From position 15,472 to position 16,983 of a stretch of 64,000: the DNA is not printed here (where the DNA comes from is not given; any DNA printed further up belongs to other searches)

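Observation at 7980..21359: LacI-controlled 12-kb operon fusing a Liv-type ABC importer with KDG-pathway and acyl-CoA enzymes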

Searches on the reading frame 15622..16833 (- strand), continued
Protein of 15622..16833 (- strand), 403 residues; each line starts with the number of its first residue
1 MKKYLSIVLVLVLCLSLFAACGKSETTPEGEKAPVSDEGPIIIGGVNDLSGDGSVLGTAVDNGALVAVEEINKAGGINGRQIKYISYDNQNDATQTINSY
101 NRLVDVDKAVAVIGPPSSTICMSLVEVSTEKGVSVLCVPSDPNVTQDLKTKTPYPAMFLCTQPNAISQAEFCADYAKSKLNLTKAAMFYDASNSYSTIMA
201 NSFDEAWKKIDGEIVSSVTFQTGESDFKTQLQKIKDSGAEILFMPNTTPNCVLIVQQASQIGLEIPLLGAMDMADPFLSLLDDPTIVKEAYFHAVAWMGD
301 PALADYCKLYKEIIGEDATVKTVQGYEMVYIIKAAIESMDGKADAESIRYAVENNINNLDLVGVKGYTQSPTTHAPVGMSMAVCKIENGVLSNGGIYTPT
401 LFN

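Call 41: search_protein_families(library=ncbifam, proteins=[L014:14558-15325:+, L014:7014-7886:-, L014:16333-17226:+, L023:12200-14158:+, L012:3791-4822:-, L012:4824-5315:-, L013:14731-15528:+, L013:17490-18383:+, L013:15525-16526:+, L013:16523-17488:+], max_evalue=1e-8)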
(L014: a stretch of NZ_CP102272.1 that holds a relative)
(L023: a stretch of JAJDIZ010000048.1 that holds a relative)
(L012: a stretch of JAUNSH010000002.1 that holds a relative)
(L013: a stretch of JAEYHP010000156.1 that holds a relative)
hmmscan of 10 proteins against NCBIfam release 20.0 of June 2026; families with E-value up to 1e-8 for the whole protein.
L014:14558-15325:+ (255 aa): 206 families (the best 25 are shown)
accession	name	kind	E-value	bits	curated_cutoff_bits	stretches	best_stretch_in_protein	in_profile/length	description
NF009386.0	PRK12745.1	equivalog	2.3e-97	325.2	250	1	2-255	5-259/259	3-ketoacyl-ACP reductase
NF004198.0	PRK05653.1-3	equivalog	1.6e-55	188.2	296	1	2-252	7-248/248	3-oxoacyl-ACP reductase FabG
TIGR01830.1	3oxo_ACP_reduc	equivalog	1.6e-54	185.1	297.75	1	5-249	1-237/239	3-oxoacyl-[acyl-carrier-protein] reductase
NF005559.1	PRK07231.1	subfamily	4.5e-53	180.3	215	1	2-251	4-248/249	glucose 1-dehydrogenase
NF009466.0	PRK12826.1-2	subfamily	9.9e-51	172.6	222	1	1-251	2-245/248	3-oxoacyl-ACP reductase FabG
TIGR02415.1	23BDH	subfamily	2.4e-50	171.3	304.35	1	3-250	1-251/254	acetoin reductase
NF009384.0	PRK12743.1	equivalog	1.4e-46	158.8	264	1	1-251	5-248/258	SDR family oxidoreductase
NF004197.0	PRK05653.1-1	equivalog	1.9e-46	158.7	332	1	2-251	7-247/249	3-oxoacyl-ACP reductase FabG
NF009464.0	PRK12824.1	subfamily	4.7e-44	150.9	269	1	1-252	1-244/245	3-oxoacyl-ACP reductase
TIGR01829.1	AcAcCoA_reduct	subfamily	5.7e-44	150.6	302.1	1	3-251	1-241/242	acetoacetyl-CoA reductase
NF049979.1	AlphHSDSHdhA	equivalog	5.7e-44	150.5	350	1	2-254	3-250/258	7alpha-hydroxysteroid dehydrogenase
NF053807.1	RhamDHLra1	equivalog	1.2e-43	149.6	400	1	2-252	4-249/252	L-rhamnose 1-dehydrogenase Lra1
NF005067.0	PRK06484.1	equivalog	1.7e-43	149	713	1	3-251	10-252/524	short chain dehydrogenase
NF004200.0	PRK05653.1-5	equivalog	2.7e-43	148.3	273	1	1-249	1-240/242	3-oxoacyl-ACP reductase FabG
NF005390.0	PRK06935.1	equivalog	9e-43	146.5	369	1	2-251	15-256/258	2-dehydro-3-deoxy-D-gluconate 5-dehydrogenase KduD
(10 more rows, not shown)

L014:7014-7886:- (290 aa): 17 families
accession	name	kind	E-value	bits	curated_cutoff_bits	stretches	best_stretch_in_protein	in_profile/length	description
NF001313.0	PRK00258.2-1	equivalog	9.2e-69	232.2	431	1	7-280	7-284/290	shikimate dehydrogenase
NF009200.0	PRK12548.1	subfamily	2.9e-68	230.3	432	1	5-280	5-285/289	shikimate dehydrogenase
NF001319.0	PRK00258.3-3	equivalog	4.9e-63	212.8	252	1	6-280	3-268/279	shikimate dehydrogenase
TIGR00507.1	aroE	equivalog_domain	5.9e-62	209.3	200.2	1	11-281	2-264/270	shikimate dehydrogenase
NF001315.0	PRK00258.2-4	equivalog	1.2e-60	205.2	413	1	8-281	6-278/284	shikimate dehydrogenase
NF001314.0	PRK00258.2-2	equivalog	2.4e-51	174.5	248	1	6-280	4-282/290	shikimate dehydrogenase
NF001322.0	PRK00258.3-6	equivalog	7.7e-50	169.7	285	1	10-285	6-266/272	shikimate dehydrogenase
NF009390.0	PRK12749.1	equivalog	1.4e-49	169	349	1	9-282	7-284/288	quinate/shikimate dehydrogenase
NF001312.0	PRK00258.1-4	equivalog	3.2e-47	161.1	295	1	10-271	10-266/285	shikimate dehydrogenase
NF009201.0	PRK12549.1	subfamily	3.7e-44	151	235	1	15-272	13-270/286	shikimate dehydrogenase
NF001310.0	PRK00258.1-2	equivalog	3.7e-43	147.7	221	1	10-277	3-267/279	shikimate dehydrogenase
NF001311.0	PRK00258.1-3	equivalog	2.8e-41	141.5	235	1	13-281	9-268/279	shikimate dehydrogenase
NF009202.0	PRK12550.1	equivalog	3.8e-40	137.8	306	1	23-284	22-269/272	shikimate 5-dehydrogenase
NF006802.0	PRK09310.1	equivalog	1.1e-37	130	598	1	7-269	213-454/477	bifunctional 3-dehydroquinate dehydratase/shikimate dehydrogenase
NF001316.0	PRK00258.2-5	equivalog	7.5e-36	123.8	247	1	10-279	2-254/263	shikimate dehydrogenase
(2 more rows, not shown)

L014:16333-17226:+ (297 aa): 5 families
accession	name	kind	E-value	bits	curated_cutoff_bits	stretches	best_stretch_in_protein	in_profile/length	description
NF051856.1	PsicseEpim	equivalog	1.9e-47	162.5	300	1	18-266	2-250/287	D-psicose 3-epimerase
NF041099.2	keto_glucon_epim_IolO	equivalog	2.1e-37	128.9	300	1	32-264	21-249/269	5-keto-L-gluconate epimerase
TIGR03234.1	OH-pyruv-isom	equivalog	6.5e-19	68.2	353.45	1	39-265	21-244/254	hydroxypyruvate isomerase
NF007444.0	PRK09997.1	equivalog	6.7e-13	48.7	465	1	33-265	16-245/258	hydroxypyruvate isomerase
NF043033.1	OxoTetrIsom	equivalog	1.3e-12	48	325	1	136-261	114-237/251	2-oxo-tetronate isomerase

L023:12200-14158:+ (652 aa): 20 families
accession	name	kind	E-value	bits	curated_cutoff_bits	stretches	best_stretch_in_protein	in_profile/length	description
NF005867.0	PRK07804.1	equivalog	4e-26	91.4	639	2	16-240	17-238/548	L-aspartate oxidase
NF004900.0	PRK06263.1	equivalog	8.1e-26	90.7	718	1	383-570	325-512/546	fumarate reductase (CoM/CoB) subunit TfrA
TIGR00551.1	nadB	equivalog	7.7e-25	87.5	452.75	2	18-244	3-219/489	L-aspartate oxidase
NF005701.0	PRK07512.1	equivalog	2.2e-24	85.7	528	1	15-240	7-223/516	L-aspartate oxidase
TIGR01812.1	sdhA_frdA_Gneg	subfamily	6.6e-20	71.1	567.3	1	20-249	2-226/568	succinate dehydrogenase or fumarate reductase, flavoprotein subunit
NF006567.0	PRK09077.1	equivalog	3e-16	58.7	629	0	383-460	329-408/537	L-aspartate oxidase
NF005978.0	PRK08071.1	equivalog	1.2e-15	56.9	621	0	388-464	313-391/514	L-aspartate oxidase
NF004724.0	PRK06069.1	subfamily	1.3e-15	56.6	826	0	14-249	2-235/577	succinate dehydrogenase/fumarate reductase flavoprotein subunit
NF006131.0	PRK08275.1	equivalog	9.3e-15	53.9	587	0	373-474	317-422/577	fumarate reductase/succinate dehydrogenase flavoprotein subunit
TIGR01816.1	sdhA_forward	equivalog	6e-14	51.1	727.35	0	20-249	5-235/584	succinate dehydrogenase flavoprotein subunit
NF005636.0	PRK07395.1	subfamily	4.5e-13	48.3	723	0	17-245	12-231/560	L-aspartate oxidase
NF005866.0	PRK07803.1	equivalog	2.9e-12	45.6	819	1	388-526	372-511/631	fumarate reductase/succinate dehydrogenase flavoprotein subunit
NF006392.0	PRK08641.1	equivalog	7.5e-12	44.6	855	0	388-467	336-416/593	succinate dehydrogenase flavoprotein subunit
NF006686.0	PRK09231.1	equivalog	9.4e-12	44.2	854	0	388-561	340-514/598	fumarate reductase (quinol) flavoprotein subunit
NF005331.0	PRK06854.1-2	equivalog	7.9e-11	41.1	557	0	13-221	5-199/563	adenylyl-sulfate reductase subunit alpha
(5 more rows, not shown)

L012:3791-4822:- (343 aa): 6 families
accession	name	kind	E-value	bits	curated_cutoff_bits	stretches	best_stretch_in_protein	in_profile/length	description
NF007388.0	PRK09912.1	subfamily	1.2e-135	451.9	448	1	11-339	2-333/346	L-glyceraldehyde 3-phosphate reductase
TIGR01293.1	Kv_beta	subfamily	6.1e-45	153.6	365.4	1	22-338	1-319/319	voltage-dependent potassium channel subunit beta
NF049922.1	MethglyxlRedYdjG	equivalog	3.1e-26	92.2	550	1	58-332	42-315/326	NADH-dependent methylglyoxal reductase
NF007912.0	PRK10625.1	equivalog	7.4e-26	91.3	415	1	156-337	158-337/346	NADP(H)-dependent aldo-keto reductase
NF007695.0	PRK10376.1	subfamily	5e-13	48.8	280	0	52-249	40-231/290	oxidoreductase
NF008377.0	PRK11172.1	equivalog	8.9e-13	48.1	327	1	57-249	21-197/267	2,5-didehydrogluconate reductase DkgB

L012:4824-5315:- (163 aa): 2 families
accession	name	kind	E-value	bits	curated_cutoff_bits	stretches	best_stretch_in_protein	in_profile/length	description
TIGR00022.1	TIGR00022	subfamily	9.9e-19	67.6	45.5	1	1-155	1-153/155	YhcH/YjgK/YiaL family protein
NF040884.1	acetylneur_anom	equivalog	5.8e-15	55.5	160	1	1-153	1-151/155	N-acetylneuraminate anomerase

L013:14731-15528:+ (265 aa): 0 families

L013:17490-18383:+ (297 aa): 4 families
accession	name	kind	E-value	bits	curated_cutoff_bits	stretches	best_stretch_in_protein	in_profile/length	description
TIGR04379.1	myo_inos_iolE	equivalog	8.7e-19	68.2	290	1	121-268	125-268/290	myo-inosose-2 dehydratase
NF041099.2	keto_glucon_epim_IolO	equivalog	7.3e-15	55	300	1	16-208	24-213/269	5-keto-L-gluconate epimerase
NF051856.1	PsicseEpim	equivalog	1.6e-09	38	300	0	46-206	43-210/287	D-psicose 3-epimerase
NF009688.0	PRK13209.1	subfamily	2.2e-09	36.7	317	0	79-210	90-218/286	L-ribulose-5-phosphate 3-epimerase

L013:15525-16526:+ (333 aa): 3 families
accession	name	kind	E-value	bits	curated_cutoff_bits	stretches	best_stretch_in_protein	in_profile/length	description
NF040723.1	UDP-GlcNAcDh_Arch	equivalog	1.7e-13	50.8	450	1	2-178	1-178/302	UDP-N-acetylglucosamine 3-dehydrogenase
NF052479.1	LevoglcsnDh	equivalog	1.4e-12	47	650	1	4-146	6-152/386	levoglucosan dehydrogenase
TIGR04380.1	myo_inos_iolG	equivalog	3.9e-12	45.7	355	1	1-145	1-142/330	inositol 2-dehydrogenase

L013:16523-17488:+ (321 aa): 5 families
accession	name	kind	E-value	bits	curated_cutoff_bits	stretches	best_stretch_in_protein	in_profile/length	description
TIGR04380.1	myo_inos_iolG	equivalog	6.8e-29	100.8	355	1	5-309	1-322/330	inositol 2-dehydrogenase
NF040723.1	UDP-GlcNAcDh_Arch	equivalog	1.7e-21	77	450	1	6-299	1-290/302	UDP-N-acetylglucosamine 3-dehydrogenase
NF052479.1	LevoglcsnDh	equivalog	2e-11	43.2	650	0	4-132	2-138/386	levoglucosan dehydrogenase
NF008607.0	PRK11579.1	subfamily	2.5e-09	36.6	330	1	4-129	3-126/346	oxidoreductase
NF041392.1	XylDh_Gfo6_Halo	equivalog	2.8e-09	36.3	350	0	3-132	14-147/350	D-xylose 1-dehydrogenase Gfo6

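Call 56: search_protein_families(library=pfam, proteins=[L007:14496-14867:+, L020:19392-19820:+, L019:15-1013:+, L019:1010-2659:+, L019:2782-3180:+, L019:3207-3998:+, L018:478-1365:+, L018:1401-2726:+, L013:352-1431:-, L013:1458-2822:-], max_evalue=0.01)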
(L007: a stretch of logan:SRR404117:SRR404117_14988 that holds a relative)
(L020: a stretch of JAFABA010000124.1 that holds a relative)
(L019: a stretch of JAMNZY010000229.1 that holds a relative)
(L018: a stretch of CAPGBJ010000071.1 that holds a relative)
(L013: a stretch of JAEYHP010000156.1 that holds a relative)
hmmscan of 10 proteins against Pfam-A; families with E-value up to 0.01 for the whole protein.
L007:14496-14867:+ (123 aa): 0 families

L020:19392-19820:+ (142 aa): 1 family
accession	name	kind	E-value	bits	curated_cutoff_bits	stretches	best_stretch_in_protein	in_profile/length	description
PF13669.12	Glyoxalase_4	-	7.7e-05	23.4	27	1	87-121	70-104/109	Glyoxalase/Bleomycin resistance protein/Dioxygenase superfamily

L019:15-1013:+ (332 aa): 1 family
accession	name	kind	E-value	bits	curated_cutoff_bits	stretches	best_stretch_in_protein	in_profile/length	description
PF02317.23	Octopine_DH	-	5.6e-51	172.9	30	1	143-286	2-149/150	NAD/NADP octopine/nopaline dehydrogenase, alpha-helical domain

L019:1010-2659:+ (549 aa): 1 family
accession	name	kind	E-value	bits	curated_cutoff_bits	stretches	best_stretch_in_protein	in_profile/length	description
PF02310.24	B12-binding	-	7.4e-11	42.4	32.1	1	4-107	2-106/121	B12 binding domain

L019:2782-3180:+ (132 aa): 3 families
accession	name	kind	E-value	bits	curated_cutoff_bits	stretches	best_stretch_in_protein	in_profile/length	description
PF03061.28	4HBT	-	1e-18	67.9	20.6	1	47-117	2-75/79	Thioesterase superfamily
PF14539.12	DUF4442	-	7.1e-08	33.2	25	1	12-86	11-88/132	Domain of unknown function (DUF4442)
PF13622.12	4HBT_3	-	1.5e-05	25.5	24.3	1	45-120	7-76/83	Acyl-CoA thioesterase N-terminal domain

L019:3207-3998:+ (263 aa): 2 families
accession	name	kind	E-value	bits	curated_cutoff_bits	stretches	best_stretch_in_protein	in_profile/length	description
PF01790.23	LGT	-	2.4e-44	151.9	24.9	1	13-238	1-227/240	Prolipoprotein diacylglyceryl transferase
PF12822.12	ECF_trnsprt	-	0.0048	17.4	30.7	0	130-185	40-95/169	ECF transporter, substrate-specific component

L018:478-1365:+ (295 aa): 4 families
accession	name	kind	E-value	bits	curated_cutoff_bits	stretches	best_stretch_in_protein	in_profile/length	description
PF02737.24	3HCDH_N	-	5.4e-58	196.3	22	1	8-191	1-178/180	3-hydroxyacyl-CoA dehydrogenase, NAD binding domain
PF00725.27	3HCDH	-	2.3e-30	105.4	22.1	1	195-291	1-97/97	3-hydroxyacyl-CoA dehydrogenase, C-terminal domain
PF03446.21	NAD_binding_2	-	0.00061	20.3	21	1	8-95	1-80/161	NAD binding domain of 6-phosphogluconate dehydrogenase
PF01210.29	NAD_Gly3P_dh_N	-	0.0028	18.1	23.1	1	8-146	1-123/158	NAD-dependent glycerol-3-phosphate dehydrogenase N-terminus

L018:1401-2726:+ (441 aa): 3 families
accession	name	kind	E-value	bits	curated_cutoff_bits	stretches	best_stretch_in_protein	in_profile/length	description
PF03600.22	CitMHS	-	6e-36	124.6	31.9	2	15-262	1-223/336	Citrate transporter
PF00939.25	Na_sulph_symp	-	8.5e-15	55.1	27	1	251-435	278-461/472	Sodium:sulfate symporter transmembrane region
PF06808.19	DctM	-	1.6e-05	24.4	23.8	1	284-436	253-408/413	Tripartite ATP-independent periplasmic transporter, DctM component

L013:352-1431:- (359 aa): 5 families
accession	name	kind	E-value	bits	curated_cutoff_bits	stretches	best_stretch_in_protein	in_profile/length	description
PF13343.11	SBP_bac_6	-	2.7e-18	66.8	24.6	1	128-340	27-242/245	Bacterial extracellular solute-binding protein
PF13531.11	SBP_bac_11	-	3.2e-17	63.5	25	1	75-307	14-221/227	Bacterial extracellular solute-binding protein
PF13416.11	SBP_bac_8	-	3.4e-12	47.2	27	1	80-324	5-269/279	Bacterial extracellular solute-binding protein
PF01547.30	SBP_bac_1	-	5.2e-12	46.8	26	1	73-303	10-305/307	Bacterial extracellular solute-binding protein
PF12849.12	PBP_like_2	-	0.0083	16.4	27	0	55-108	8-58/267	PBP superfamily domain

L013:1458-2822:- (454 aa): 2 families
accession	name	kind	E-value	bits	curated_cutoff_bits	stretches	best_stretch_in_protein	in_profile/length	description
PF11975.13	Glyco_hydro_4C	-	1.8e-44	152.7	24.1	1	191-429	1-211/211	Family 4 glycosyl hydrolase C-terminal domain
PF02056.22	Glyco_hydro_4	-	2.3e-42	145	23.2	1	3-180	1-181/183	Family 4 glycosyl hydrolase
